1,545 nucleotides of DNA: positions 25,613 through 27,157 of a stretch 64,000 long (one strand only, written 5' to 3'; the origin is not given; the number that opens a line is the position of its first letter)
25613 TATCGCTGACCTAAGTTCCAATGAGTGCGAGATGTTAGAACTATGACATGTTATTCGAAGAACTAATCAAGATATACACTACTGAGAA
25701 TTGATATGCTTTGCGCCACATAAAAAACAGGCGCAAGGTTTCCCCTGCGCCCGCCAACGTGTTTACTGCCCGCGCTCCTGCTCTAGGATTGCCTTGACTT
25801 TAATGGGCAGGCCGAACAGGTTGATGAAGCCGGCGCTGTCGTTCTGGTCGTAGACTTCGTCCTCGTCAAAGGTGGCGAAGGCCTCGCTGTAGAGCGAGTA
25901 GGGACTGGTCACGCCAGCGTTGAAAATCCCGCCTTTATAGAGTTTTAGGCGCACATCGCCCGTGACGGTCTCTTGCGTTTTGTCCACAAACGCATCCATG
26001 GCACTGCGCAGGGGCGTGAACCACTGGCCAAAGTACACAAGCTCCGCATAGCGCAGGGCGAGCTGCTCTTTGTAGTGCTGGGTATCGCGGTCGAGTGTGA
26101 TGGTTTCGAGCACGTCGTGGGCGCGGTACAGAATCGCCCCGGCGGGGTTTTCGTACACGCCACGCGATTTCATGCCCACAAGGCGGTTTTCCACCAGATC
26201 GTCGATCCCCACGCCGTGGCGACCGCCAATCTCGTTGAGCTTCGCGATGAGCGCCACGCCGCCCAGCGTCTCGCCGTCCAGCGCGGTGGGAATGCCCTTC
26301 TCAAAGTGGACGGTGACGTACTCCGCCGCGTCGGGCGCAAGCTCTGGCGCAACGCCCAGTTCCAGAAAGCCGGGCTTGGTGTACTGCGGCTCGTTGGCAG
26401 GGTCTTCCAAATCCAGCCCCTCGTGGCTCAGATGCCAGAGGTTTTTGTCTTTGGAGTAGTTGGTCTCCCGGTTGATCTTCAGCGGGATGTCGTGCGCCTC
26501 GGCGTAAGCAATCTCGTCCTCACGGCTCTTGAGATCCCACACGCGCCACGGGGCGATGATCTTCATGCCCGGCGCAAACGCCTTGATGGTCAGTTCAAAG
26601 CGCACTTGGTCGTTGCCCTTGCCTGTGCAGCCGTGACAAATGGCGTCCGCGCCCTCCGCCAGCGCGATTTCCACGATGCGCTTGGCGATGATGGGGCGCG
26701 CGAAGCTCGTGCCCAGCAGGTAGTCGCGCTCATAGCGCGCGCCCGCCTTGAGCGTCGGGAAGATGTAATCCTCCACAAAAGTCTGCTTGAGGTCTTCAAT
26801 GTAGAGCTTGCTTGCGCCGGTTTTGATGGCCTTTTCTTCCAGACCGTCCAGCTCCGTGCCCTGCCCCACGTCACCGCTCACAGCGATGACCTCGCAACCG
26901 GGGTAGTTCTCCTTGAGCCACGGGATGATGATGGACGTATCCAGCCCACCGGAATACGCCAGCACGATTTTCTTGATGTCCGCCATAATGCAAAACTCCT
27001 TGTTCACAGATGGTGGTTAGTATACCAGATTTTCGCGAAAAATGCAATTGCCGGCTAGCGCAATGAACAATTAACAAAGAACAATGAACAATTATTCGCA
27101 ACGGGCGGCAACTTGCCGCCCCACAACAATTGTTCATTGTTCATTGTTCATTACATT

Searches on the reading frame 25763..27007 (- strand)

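Call 36: search_protein_families(library=pfam, proteins=[window:25763-27007:-])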
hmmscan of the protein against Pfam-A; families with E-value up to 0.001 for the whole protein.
window:25763-27007:- (414 aa): 2 families
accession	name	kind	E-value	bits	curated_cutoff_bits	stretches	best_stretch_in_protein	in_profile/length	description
PF20979.2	Arginosuc_syn_C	-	5.9e-74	248.8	27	1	184-404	1-218/219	Arginosuccinate synthase C-terminal domain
PF00764.25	Arginosuc_synth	-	1.2e-63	214.4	27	1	13-175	1-162/162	Arginosuccinate synthase N-terminal HUP domain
